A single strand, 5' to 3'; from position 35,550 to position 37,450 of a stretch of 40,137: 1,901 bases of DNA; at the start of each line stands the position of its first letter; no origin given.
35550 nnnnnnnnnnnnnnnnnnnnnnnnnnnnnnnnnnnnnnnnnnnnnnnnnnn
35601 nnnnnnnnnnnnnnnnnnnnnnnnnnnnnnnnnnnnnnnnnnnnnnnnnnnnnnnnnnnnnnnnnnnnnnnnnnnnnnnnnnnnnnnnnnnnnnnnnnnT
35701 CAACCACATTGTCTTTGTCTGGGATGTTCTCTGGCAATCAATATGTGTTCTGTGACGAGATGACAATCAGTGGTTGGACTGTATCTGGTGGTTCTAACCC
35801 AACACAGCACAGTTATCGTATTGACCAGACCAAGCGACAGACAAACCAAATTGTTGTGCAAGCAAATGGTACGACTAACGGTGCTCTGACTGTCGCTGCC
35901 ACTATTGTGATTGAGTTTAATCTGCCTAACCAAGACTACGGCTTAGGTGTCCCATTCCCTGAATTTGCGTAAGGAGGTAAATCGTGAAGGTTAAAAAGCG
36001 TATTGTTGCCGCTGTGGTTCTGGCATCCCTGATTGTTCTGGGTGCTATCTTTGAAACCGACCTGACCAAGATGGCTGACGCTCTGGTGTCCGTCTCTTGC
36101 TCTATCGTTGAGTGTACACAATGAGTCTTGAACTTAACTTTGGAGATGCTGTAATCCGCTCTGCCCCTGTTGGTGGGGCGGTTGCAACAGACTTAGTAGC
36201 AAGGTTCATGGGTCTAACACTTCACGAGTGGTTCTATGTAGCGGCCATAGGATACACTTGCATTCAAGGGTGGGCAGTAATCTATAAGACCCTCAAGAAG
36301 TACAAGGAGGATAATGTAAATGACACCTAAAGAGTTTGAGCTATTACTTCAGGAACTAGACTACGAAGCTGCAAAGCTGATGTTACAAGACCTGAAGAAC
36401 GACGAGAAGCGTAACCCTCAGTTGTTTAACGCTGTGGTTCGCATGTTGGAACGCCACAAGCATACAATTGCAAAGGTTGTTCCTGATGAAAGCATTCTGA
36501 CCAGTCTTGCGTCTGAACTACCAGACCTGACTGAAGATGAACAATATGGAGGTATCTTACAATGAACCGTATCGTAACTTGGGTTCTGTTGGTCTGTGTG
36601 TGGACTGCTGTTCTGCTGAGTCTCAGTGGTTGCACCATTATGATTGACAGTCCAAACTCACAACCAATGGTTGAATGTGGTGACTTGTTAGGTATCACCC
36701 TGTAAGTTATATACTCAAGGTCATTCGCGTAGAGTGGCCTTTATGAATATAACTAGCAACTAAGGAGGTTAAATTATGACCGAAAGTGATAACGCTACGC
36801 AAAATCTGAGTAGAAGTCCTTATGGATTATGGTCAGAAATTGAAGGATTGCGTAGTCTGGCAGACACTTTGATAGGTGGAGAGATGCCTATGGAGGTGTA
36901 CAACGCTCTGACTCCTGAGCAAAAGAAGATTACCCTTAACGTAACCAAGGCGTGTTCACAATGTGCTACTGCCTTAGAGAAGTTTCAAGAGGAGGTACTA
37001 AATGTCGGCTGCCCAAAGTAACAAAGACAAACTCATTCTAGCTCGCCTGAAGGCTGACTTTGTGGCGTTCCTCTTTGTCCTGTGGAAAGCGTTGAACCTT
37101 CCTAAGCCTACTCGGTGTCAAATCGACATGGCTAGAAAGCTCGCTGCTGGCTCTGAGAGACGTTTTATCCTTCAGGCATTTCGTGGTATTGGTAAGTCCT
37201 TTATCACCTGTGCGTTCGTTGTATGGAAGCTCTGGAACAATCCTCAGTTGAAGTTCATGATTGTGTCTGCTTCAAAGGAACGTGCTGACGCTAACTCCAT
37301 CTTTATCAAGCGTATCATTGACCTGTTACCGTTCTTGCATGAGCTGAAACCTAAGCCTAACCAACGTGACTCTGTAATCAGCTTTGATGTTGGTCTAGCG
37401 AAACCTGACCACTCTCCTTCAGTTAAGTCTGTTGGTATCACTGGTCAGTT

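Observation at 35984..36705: Atypical lysis cassette: extra 46-aa membrane protein before the holin, and a short lipoprotein without an obvious Rz partner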

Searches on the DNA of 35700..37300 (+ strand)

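Call 3: search_dna_similar(query=window:35700-37300:+, collection=phages, mode=distant, max_rows=30)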
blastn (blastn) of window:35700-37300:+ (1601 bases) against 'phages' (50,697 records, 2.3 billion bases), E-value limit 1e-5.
Records with a match: 1282; places in all: 1333; records where one place covers at least 80% of the query: 2.
Best place of each record, by identity: >=99% 2; 90-95% 1; 80-90% 56; 60-80% 1223.
By first word of the organism name: Klebsiella 426; Escherichia 268; Pseudomonas 136; Salmonella 92; Yersinia 84; Vibrio 32; Enterobacter 29; Pectobacterium 23; Citrobacter 18; Shigella 18; and 31 more.
By host as written in the record: - 222; Klebsiella pneumoniae 220; Escherichia coli 93; Yersinia pestis 38; Salmonella enterica subsp. enterica serovar Typhi 30; Klebsiella pneumoniae 135080 30; Pseudomonas putida KT2440 and Paw85 25; Vibrio cholerae 22; and 291 more.
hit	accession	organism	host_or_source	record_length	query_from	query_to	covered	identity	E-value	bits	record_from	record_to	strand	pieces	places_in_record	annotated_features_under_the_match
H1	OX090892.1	Escherichia phage vB_Eco_Titus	-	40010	1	1601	100%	100.0%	0e+0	2888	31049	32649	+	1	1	hypothetical protein Rostov1_00066 [Vibrio phage Rostov-1] | hypothetical protein VN4_42 [Vibrio phage N4] | DNA packaging protein A [Aeromonas phagePZL-Ah8] | hypothetical protein (x3) | putative lysis protein [Vibrio phageICP3_2009_B]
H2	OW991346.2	Escherichia phage vB_Eco_Bam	River water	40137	1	1601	100%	99.9%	0e+0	2883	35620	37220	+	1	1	DNA maturase B | Hypothetical protein (x3) | putative terminase small subunit | type II holin | Hypothetical protien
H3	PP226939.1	Aeromonas phage phiA014S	Aeromonas hydrophila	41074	421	1601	39%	72.0%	4e-59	336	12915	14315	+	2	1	terminase large subunit | hypothetical protein (x3) | terminase small subunit | holin | putative I-spanin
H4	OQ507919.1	Escherichia phage vB_Ec_Tarrare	Escherichia coli HB101 K12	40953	1291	1601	19%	74.7%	3e-48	200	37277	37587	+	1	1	terminase large subunit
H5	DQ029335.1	Vibrio phage VP4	-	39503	1349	1601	16%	81.8%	2e-63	250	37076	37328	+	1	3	DNA packaging protein B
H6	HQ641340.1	Vibrio phage ICP3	Vibrio cholerae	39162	1349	1601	16%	81.8%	2e-63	250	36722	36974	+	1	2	19: DNA packaging protein B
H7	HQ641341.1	Vibrio phage ICP3_2009_B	Vibrio cholerae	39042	1349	1601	16%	81.8%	2e-63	250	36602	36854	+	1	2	DNA packaging protein B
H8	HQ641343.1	Vibrio phage ICP3_2008_A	Vibrio cholerae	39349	1349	1601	16%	81.8%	2e-63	250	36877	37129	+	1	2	DNA packaging protein B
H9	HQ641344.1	Vibrio phage ICP3_2007_A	Vibrio cholerae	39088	1349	1601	16%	81.8%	2e-63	250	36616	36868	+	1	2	DNA packaging protein B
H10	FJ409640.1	Vibrio phage N4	sewage water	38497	1349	1601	16%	81.8%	2e-63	250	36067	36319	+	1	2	DNA packaging/maturation protein B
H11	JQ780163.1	Vibrio phage VP3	Vibrio cholerae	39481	1349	1601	16%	81.8%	2e-63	250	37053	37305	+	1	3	DNA maturation protein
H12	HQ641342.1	Vibrio phage ICP3_2009_A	Vibrio cholerae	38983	1349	1601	16%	81.8%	2e-63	250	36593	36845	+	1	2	DNA packaging protein B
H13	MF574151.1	Vibrio phage JSF25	Vibrio sp.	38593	1349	1601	16%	81.8%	2e-63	250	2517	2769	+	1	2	DNA packaging protein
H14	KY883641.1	Vibrio phage JSF11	Vibrio cholerae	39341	1349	1601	16%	81.8%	2e-63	250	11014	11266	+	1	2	DNA packaging protein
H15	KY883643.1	Vibrio phage JSF28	Vibrio cholerae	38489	1349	1601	16%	81.8%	2e-63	250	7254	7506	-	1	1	DNA packaging protein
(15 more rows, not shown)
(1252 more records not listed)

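Call 5: get_annotated_region(hit=H2, flank=1500)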
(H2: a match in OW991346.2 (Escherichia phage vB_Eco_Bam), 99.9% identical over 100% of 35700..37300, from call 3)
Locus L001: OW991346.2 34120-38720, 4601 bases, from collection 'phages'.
description: Escherichia phage vB_Eco_Bam genome assembly, chromosome: 1.
organism: Escherichia phage vB_Eco_Bam (NCBI taxid 2898833)
taxonomy: Viruses; Duplodnaviria; Heunggongvirae; Uroviricota; Caudoviricetes; Autographiviridae; Studiervirinae
host: -; source: River water; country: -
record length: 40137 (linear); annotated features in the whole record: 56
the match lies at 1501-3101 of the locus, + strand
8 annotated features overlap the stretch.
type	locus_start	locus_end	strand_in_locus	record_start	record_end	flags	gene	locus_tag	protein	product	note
CDS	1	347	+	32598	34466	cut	-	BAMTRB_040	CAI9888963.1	Tail fibre protein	label:BAMTRB_040; BLAST-X NR proteins highest coverage with Tail fibre protein T7 CAA6800620.1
CDS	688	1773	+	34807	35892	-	-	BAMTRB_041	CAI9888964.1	Hypothetical protein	label:BAMTRB_041; BLAST hypothetical protein VN4_42 (Vibrio phage N4) YP_003347942.1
CDS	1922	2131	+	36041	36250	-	-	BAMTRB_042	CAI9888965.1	type II holin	label:BAMTRB_042; BLAST type II holin [Dickeya phage Dagda]YP_009800968.1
CDS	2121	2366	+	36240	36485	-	-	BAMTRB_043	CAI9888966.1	putative terminase small subunit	label:BAMTRB_043; BLAST putative terminase small subunit [Klebsiellaphage vB_KpnP_NahiliMali] QEG13384.1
CDS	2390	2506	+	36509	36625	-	-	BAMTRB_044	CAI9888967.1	Hypothetical protien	label:BAMTRB_044; BLAST-P vs NR NSSF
CDS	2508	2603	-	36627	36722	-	-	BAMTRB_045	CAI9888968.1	Hypothetical protein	label:BAMTRB_045; BLAST-P NR NSSF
CDS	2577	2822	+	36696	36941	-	-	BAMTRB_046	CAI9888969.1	Hypothetical protein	label:BAMTRB_046; BLAST-P NR NSSF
CDS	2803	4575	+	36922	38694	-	-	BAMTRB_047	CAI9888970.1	DNA maturase B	label:BAMTRB_047; BLAST DNA maturase B [Pseudomonas phage PspYZU08] YP_009802352.1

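Call 6: get_annotated_region(hit=H1, flank=1500)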
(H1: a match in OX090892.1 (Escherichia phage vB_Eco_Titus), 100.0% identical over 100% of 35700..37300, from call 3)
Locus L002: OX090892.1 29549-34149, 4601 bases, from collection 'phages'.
description: Escherichia phage vB_Eco_Titus genome assembly, chromosome: 1.
organism: Escherichia phage vB_Eco_Titus (NCBI taxid 2886365)
taxonomy: Viruses; Duplodnaviria; Heunggongvirae; Uroviricota; Caudoviricetes; Autographiviridae; Studiervirinae
host: -; source: -; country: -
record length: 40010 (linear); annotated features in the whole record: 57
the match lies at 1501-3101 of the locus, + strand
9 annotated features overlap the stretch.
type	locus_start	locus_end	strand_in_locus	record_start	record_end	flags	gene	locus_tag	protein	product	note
CDS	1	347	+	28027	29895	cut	-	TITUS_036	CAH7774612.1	tail fiber protein [Aeromonas phage T7-Ah]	label:Titus_036; Found by:Prokka, GenemarkS, Glimmer and Patric. Tail fiber protein [Aeromonas phage T7-Ah] blastx NCBI ...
CDS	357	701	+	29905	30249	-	-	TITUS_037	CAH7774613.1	hypothetical protein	label:Titus_037; Found by:Prokka, GenemarkS, Glimmer and Patric. No significant homology via BLAST-P NR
CDS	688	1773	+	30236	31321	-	-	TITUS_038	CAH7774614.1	hypothetical protein VN4_42 [Vibrio phage N4]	label:Titus_038; Found by:Prokka, GenemarkS and Patric. Hypothetical protein VN4_42 [Vibrio phage N4] blastx NCBI nr ...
CDS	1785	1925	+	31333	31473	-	-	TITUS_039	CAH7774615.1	hypothetical protein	label:Titus_039; Found by:Prokka, GenemarkS, Glimmer andPatric.No significant homology via BLAST-P NR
CDS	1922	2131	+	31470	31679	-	-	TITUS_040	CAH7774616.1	putative lysis protein [Vibrio phageICP3_2009_B]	label:Titus_040; Found by:Prokka, GenemarkS and Patric. Putativelysis protein [Vibrio phage ICP3_2009_B] blastx NBCI nr ...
CDS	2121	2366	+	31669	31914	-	-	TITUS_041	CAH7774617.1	DNA packaging protein A [Aeromonas phagePZL-Ah8]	label:Titus_041; Found by:Prokka, GenemarkS, Glimmer and Patric. DNA packaging protein A [Aeromonas phage PZL-Ah8] ...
CDS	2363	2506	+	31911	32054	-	-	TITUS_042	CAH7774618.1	hypothetical protein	label:Titus_042; Found by:Prokka and Patric. Nosignificanthomologyvia BLAST-P NR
CDS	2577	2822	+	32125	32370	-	-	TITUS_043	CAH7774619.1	hypothetical protein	label:Titus_043; Found by: Prokka, GenemarkS and Patric.Nosignificant homology via BLAST-P NR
CDS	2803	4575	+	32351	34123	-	-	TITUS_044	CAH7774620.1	hypothetical protein Rostov1_00066 [Vibrio phage Rostov-1]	label:Titus_044; Found by:Prokka, GenemarkS and Patric. Hypothetical protein Rostov1_00066 [Vibrio phage Rostov-1] ...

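Call 7: get_annotated_region(hit=H3, flank=2500)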
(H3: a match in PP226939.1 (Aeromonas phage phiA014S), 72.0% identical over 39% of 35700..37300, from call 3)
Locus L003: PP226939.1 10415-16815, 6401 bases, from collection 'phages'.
description: Aeromonas phage phiA014S, complete genome.
organism: Aeromonas phage phiA014S (NCBI taxid 3119845)
taxonomy: Viruses; Duplodnaviria; Heunggongvirae; Uroviricota; Caudoviricetes; Autographiviridae; Studiervirinae
host: Aeromonas hydrophila; source: aquaculture water; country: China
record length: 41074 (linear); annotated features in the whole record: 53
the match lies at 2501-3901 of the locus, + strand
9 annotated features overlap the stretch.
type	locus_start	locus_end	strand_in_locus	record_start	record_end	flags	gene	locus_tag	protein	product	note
CDS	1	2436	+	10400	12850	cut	-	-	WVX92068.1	hypothetical protein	-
CDS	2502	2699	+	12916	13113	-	-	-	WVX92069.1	holin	-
CDS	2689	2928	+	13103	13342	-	-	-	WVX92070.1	terminase small subunit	-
CDS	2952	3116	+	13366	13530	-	-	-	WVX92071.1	putative I-spanin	-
CDS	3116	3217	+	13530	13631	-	-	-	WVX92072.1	hypothetical protein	-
CDS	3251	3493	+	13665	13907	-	-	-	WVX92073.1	hypothetical protein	-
CDS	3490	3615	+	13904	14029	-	-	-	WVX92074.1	hypothetical protein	-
CDS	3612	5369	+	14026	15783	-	-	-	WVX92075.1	terminase large subunit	-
CDS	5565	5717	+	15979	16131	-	-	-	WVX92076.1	hypothetical protein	-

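Call 18: get_annotated_region(hit=H10, flank=2500)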
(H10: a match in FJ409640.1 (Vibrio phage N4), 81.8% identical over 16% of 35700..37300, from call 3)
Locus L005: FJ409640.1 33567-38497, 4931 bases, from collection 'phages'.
description: Vibriophage N4, complete genome.
organism: Vibrio phage N4 (NCBI taxid 644563)
taxonomy: Viruses; Duplodnaviria; Heunggongvirae; Uroviricota; Caudoviricetes; Autographiviridae; Studiervirinae; Chatterjeevirus; Chatterjeevirus N4
host: -; source: sewage water; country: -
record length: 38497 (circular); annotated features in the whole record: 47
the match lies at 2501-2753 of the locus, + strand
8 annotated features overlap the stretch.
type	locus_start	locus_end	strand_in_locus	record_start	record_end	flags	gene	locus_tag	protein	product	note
CDS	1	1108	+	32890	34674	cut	-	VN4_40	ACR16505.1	tail fiber protein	similar to tail fiber protein of Vibriophage VP4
CDS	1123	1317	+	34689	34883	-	-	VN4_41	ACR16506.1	putative lysis protein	similar to putative lysis protein of Vibriophage VP4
CDS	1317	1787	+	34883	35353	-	-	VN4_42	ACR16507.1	hypothetical protein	-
CDS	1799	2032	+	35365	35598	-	-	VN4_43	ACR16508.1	DNA packaging/maturation protein A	similar to DNA packaging/maturation protein A of Vibriophage VP4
CDS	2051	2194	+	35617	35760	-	-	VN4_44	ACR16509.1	hypothetical protein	-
CDS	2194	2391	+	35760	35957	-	-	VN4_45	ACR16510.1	hypothetical protein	-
CDS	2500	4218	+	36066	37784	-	-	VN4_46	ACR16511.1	DNA packaging/maturation protein B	similar to DNA packaging/maturation protein B of Vibriophage VP4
CDS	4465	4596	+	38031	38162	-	-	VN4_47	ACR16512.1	hypothetical protein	-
